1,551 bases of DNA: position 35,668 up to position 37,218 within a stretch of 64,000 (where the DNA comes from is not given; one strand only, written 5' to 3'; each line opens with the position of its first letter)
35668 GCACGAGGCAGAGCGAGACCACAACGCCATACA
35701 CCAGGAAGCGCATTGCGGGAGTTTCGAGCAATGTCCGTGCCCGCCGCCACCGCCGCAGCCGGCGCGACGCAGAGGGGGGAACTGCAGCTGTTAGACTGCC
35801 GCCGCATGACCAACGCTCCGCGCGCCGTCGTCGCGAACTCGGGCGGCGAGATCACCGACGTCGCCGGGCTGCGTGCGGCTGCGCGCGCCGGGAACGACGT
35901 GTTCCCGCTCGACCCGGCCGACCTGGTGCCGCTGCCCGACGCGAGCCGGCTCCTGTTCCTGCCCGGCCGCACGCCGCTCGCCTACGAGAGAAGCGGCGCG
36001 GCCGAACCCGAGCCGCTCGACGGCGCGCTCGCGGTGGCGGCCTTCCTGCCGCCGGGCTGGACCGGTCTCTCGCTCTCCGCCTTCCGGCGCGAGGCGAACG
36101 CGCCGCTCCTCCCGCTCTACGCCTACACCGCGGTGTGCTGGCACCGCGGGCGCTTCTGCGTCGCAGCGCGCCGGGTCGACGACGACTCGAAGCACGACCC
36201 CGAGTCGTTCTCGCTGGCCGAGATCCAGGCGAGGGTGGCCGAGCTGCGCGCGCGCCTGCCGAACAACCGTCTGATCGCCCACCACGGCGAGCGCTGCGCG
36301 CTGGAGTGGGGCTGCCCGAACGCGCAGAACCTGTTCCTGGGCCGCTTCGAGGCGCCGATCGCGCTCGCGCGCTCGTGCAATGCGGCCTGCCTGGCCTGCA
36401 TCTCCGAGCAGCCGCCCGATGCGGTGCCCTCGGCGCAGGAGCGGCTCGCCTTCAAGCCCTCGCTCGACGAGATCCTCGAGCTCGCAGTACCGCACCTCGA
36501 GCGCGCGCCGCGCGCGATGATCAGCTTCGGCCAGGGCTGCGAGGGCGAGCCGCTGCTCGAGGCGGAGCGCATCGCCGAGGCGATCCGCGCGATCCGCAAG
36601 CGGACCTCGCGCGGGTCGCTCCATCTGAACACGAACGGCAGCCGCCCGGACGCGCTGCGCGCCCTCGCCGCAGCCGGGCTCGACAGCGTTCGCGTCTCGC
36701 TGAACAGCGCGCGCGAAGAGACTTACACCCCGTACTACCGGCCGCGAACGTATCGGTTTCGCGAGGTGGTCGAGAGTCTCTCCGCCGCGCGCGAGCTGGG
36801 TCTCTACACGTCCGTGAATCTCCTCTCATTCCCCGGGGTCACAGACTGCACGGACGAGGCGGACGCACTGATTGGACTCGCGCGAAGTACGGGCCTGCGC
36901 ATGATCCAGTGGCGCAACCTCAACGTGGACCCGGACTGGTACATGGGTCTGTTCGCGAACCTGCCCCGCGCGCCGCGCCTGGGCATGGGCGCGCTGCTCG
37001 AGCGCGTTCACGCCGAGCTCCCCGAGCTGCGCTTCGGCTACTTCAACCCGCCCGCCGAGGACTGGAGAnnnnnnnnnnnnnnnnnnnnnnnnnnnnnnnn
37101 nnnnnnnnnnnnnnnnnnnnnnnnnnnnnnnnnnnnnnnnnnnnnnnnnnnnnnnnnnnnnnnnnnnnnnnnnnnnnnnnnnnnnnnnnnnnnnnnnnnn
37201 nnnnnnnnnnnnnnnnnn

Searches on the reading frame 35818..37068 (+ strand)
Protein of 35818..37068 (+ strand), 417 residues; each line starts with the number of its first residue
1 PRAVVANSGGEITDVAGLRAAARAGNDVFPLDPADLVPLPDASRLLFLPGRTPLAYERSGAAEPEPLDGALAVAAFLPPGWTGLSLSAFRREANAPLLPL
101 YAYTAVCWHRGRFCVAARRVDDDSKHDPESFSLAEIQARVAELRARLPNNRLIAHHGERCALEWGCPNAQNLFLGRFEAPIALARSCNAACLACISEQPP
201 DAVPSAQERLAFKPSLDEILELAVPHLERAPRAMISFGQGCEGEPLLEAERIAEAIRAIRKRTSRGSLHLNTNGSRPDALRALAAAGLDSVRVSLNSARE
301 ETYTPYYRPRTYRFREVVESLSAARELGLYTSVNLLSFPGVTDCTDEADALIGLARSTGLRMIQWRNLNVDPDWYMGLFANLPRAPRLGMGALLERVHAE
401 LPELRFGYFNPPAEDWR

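Call 44: search_protein_families(library=ncbifam, max_evalue=0.001, proteins=[window:35818-37068:+])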
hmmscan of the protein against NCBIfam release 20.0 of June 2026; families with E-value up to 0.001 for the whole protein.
window:35818-37068:+ (417 aa): 11 families
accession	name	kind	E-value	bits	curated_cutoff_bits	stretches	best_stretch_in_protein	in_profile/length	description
TIGR02666.1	moaA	equivalog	2.1e-12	46.6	284.05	1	181-363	14-190/336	GTP 3',8-cyclase MoaA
TIGR02668.1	moaA_archaeal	equivalog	4.2e-10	39.1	325.25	1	181-359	14-177/303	GTP 3',8-cyclase MoaA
TIGR04100.1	rSAM_pair_X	hypoth_equivalog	9.5e-10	38.4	262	1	183-311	14-142/197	TIGR04100 family radical SAM protein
TIGR04038.1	tatD_link_rSAM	subfamily_domain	7e-09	35.7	129.7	1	183-341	14-170/192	TatD family nuclease-associated radical SAM protein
TIGR04466.1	rSAM_BlsE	equivalog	2.2e-08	34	400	1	182-339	8-149/327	cytosylglucuronate decarboxylase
NF001199.0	PRK00164.2-1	equivalog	1.1e-07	31.3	231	1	181-353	16-173/308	GTP 3',8-cyclase MoaA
TIGR04317.1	W_rSAM_matur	equivalog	1.1e-05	24.7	380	1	182-321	9-133/349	tungsten cofactor oxidoreductase radical SAM maturase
TIGR03972.1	rSAM_TYW1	equivalog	0.00021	20.5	317.95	1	242-327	127-209/297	4-demethylwyosine synthase TYW1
TIGR03977.1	rSAM_pair_HxsC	equivalog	0.00021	20.3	267.9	1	183-276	31-110/292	His-Xaa-Ser system radical SAM maturase HxsC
TIGR02495.1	NrdG2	equivalog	0.00055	19.3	131.15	0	243-325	71-151/193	anaerobic ribonucleoside-triphosphate reductase activating protein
TIGR04311.1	rSAM_Geo_metal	subfamily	0.00094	18.3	400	0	185-304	11-121/423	radical SAM/SPASM family putative metalloenzyme maturase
